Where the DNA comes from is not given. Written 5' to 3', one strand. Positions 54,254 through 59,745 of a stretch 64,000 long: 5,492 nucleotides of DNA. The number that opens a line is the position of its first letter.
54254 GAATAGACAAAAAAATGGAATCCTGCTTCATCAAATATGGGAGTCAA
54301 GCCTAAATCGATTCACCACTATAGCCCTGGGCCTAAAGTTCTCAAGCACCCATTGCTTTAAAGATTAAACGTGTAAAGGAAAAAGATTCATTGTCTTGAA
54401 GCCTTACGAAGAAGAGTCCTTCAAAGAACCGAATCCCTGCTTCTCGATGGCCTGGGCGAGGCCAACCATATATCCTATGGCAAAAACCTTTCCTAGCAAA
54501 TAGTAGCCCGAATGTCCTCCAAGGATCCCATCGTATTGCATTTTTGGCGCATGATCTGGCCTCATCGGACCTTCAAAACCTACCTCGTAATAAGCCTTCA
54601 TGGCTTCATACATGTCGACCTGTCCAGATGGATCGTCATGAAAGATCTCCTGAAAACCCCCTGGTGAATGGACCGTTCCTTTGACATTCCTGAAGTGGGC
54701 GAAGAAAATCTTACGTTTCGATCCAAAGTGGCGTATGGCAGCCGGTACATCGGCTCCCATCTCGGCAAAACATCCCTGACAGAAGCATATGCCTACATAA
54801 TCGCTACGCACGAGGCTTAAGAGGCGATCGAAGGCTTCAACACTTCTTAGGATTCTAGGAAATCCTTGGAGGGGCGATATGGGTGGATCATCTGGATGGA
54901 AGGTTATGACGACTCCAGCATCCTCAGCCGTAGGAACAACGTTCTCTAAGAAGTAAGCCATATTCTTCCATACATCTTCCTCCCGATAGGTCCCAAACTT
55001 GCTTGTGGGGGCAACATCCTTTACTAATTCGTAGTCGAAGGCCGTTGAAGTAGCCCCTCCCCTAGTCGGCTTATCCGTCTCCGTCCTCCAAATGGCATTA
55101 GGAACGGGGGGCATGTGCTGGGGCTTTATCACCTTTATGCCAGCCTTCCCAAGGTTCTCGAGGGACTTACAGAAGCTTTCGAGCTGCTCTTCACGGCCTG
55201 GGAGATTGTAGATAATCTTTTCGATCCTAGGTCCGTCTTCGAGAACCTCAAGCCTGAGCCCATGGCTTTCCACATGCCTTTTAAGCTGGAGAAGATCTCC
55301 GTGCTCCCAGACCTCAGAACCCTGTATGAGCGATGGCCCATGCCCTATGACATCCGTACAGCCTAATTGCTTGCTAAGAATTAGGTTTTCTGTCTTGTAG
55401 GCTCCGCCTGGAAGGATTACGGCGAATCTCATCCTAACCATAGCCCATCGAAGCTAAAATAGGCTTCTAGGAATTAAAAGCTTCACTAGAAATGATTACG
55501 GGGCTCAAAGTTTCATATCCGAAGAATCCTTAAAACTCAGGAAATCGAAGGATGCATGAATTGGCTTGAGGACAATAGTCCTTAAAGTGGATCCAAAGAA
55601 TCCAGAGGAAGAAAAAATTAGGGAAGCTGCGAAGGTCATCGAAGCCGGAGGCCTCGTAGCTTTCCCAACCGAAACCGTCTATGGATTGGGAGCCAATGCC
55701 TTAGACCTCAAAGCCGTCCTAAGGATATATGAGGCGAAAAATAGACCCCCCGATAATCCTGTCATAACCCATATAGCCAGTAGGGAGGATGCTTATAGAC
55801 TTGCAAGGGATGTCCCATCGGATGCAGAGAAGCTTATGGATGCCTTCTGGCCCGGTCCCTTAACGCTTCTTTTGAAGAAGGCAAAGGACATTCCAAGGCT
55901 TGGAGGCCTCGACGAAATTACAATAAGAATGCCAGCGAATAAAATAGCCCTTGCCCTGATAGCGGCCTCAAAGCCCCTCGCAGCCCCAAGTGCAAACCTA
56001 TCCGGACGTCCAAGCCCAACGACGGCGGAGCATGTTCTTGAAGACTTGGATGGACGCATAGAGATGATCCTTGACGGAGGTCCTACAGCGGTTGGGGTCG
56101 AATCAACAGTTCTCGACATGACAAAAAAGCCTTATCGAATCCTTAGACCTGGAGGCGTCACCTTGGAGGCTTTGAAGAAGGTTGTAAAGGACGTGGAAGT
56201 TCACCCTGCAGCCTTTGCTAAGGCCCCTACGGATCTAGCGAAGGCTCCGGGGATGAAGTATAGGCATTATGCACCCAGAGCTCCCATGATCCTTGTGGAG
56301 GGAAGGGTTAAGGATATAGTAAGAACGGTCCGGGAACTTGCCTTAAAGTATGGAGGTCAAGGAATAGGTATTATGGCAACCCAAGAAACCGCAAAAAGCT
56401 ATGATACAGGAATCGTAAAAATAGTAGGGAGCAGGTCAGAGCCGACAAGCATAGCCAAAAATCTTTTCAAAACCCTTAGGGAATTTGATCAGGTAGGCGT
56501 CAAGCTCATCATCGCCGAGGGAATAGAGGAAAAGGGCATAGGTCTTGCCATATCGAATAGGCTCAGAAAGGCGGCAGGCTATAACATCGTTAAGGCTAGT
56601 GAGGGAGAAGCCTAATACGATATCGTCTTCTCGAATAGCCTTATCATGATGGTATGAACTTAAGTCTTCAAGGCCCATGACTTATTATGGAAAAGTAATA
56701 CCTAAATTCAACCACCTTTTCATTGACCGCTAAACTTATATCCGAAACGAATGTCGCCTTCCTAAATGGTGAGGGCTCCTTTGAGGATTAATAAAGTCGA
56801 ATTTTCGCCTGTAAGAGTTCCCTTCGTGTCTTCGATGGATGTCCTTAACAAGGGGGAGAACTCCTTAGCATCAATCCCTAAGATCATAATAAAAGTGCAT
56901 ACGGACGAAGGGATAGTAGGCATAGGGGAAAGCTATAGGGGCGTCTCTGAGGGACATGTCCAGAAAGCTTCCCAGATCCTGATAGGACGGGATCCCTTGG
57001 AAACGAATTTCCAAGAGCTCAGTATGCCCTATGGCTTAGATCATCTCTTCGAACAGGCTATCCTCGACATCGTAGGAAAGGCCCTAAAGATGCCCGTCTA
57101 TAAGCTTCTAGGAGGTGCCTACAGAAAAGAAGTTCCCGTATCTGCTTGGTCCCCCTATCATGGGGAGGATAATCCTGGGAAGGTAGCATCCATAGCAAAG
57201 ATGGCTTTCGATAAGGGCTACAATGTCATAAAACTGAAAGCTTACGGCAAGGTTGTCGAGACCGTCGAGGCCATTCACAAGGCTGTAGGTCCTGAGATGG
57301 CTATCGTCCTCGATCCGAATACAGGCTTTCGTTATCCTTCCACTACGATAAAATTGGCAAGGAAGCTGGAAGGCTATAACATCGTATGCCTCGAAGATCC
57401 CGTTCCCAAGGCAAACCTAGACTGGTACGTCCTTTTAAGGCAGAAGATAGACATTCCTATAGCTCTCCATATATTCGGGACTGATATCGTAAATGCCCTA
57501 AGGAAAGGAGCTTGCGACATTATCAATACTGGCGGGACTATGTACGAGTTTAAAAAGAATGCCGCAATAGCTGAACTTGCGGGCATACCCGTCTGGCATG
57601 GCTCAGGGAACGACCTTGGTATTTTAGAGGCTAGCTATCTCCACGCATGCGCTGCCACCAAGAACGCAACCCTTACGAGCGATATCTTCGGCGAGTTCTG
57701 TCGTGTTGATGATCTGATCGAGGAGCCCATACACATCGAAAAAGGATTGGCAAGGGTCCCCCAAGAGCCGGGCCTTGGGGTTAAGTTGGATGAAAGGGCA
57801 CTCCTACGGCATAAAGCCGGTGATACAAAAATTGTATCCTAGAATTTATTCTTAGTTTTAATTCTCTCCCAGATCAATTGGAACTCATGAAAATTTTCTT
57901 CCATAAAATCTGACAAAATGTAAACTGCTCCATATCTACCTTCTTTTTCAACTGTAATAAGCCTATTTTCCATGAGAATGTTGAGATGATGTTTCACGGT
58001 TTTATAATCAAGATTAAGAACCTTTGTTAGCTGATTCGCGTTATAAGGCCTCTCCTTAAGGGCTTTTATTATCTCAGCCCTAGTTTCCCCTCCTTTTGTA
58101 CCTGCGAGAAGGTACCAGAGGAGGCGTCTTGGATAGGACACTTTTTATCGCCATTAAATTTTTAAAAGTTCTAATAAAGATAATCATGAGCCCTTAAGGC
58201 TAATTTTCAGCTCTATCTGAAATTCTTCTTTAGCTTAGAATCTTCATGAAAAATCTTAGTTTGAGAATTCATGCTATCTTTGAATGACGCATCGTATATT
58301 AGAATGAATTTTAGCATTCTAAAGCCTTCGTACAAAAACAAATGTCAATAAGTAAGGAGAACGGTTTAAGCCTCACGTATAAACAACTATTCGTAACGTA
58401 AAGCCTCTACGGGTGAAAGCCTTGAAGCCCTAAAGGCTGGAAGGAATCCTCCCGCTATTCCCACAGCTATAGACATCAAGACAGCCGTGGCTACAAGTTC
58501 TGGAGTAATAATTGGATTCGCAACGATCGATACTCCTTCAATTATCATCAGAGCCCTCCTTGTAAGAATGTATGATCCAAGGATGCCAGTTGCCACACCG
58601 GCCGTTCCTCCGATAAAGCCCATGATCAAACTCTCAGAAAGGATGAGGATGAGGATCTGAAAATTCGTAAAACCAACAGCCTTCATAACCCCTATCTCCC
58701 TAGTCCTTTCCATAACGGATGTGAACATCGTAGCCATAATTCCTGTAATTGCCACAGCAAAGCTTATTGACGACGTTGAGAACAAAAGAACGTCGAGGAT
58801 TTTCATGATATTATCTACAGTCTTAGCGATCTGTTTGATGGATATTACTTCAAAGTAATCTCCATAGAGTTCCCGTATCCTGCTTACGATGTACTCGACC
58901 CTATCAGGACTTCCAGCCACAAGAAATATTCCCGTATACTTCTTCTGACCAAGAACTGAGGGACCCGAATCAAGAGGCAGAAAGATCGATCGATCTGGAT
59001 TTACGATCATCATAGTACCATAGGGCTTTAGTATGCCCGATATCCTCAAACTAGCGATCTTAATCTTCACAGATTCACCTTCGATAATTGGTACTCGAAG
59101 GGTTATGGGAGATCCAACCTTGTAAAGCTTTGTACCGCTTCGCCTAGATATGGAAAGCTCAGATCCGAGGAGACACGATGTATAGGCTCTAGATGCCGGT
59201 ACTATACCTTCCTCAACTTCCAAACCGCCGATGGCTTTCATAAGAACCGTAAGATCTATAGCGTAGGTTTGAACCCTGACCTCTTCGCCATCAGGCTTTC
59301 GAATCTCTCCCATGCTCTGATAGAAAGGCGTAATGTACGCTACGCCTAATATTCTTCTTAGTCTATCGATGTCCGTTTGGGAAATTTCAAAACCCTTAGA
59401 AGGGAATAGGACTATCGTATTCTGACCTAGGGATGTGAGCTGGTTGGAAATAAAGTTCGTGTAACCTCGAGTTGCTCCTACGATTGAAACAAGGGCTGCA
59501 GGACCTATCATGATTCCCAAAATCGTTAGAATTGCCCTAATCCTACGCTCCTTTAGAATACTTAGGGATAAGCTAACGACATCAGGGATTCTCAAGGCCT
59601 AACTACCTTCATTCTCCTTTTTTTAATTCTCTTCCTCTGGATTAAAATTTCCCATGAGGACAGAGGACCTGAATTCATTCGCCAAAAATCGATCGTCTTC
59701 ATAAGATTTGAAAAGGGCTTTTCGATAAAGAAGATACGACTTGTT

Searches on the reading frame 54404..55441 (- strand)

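Call 64: search_protein_families(library=pfam, proteins=[window:54404-55441:-], max_evalue=0.00001)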
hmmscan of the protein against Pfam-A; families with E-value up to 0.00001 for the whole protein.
window:54404-55441:- (345 aa): 2 families
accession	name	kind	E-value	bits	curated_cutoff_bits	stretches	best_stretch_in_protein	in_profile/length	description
PF03786.19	UxuA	-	1.2e-70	238.5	23.7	2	151-334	174-352/352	D-mannonate dehydratase (UxuA)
PF01261.30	AP_endonuc_2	-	1.5e-07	31.8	31.1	1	41-293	21-225/249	Xylose isomerase-like TIM barrel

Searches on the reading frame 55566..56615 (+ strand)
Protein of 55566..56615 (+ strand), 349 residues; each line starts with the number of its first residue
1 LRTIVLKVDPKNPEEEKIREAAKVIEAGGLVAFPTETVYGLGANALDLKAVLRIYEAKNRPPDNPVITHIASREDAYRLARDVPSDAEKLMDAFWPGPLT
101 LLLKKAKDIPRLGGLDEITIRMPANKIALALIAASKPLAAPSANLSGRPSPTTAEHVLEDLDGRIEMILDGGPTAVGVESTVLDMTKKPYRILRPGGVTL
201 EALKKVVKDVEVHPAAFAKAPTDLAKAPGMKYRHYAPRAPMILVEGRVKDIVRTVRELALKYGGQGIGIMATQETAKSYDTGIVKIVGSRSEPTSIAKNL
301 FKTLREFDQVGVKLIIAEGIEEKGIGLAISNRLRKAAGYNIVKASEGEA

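Call 64: search_protein_families(library=pfam, proteins=[window:55566-56615:+], max_evalue=0.00001)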
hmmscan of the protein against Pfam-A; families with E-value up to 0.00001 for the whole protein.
window:55566-56615:+ (349 aa): 2 families
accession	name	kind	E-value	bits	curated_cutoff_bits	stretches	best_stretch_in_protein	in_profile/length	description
PF01300.24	Sua5_yciO_yrdC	-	1.6e-58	197.6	25.1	1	24-196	2-178/178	Telomere recombination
PF03481.19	Sua5_C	-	1.9e-37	129.3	22.9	1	198-338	1-136/136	Threonylcarbamoyl-AMP synthase, C-terminal domain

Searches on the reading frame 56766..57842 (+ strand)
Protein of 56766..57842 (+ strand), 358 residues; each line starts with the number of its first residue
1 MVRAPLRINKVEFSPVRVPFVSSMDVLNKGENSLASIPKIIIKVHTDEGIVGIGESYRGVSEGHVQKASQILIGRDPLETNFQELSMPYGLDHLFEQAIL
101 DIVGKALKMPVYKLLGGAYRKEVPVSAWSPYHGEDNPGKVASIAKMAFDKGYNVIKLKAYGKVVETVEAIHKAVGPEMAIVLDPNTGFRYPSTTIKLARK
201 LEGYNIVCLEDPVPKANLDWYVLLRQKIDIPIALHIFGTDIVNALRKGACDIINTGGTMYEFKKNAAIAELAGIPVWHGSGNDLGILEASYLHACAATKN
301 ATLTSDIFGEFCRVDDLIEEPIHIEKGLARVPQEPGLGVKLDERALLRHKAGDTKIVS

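Call 64: search_protein_families(library=pfam, proteins=[window:56766-57842:+], max_evalue=0.00001)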
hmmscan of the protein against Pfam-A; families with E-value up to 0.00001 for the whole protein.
window:56766-57842:+ (358 aa): 2 families
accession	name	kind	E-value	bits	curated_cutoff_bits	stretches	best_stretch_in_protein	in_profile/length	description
PF13378.12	MR_MLE_C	-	8.7e-37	127.4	29.4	1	142-344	4-218/219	Enolase C-terminal domain-like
PF02746.21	MR_MLE_N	-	2.6e-06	28.1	22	0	38-116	27-117/117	Mandelate racemase / muconate lactonizing enzyme, N-terminal domain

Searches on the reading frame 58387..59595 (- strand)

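Call 64: search_protein_families(library=pfam, proteins=[window:58387-59595:-], max_evalue=0.00001)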
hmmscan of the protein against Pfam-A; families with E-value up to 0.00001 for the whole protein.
window:58387-59595:- (402 aa): 2 families
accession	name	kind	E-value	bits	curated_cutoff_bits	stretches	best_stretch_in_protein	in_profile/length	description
PF12704.14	MacB_PCD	-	2.1e-19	71.1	27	1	22-242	2-206/207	MacB-like periplasmic core domain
PF02687.27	FtsX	-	1.4e-16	61.1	25.5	1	275-395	4-120/120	FtsX-like permease C-terminal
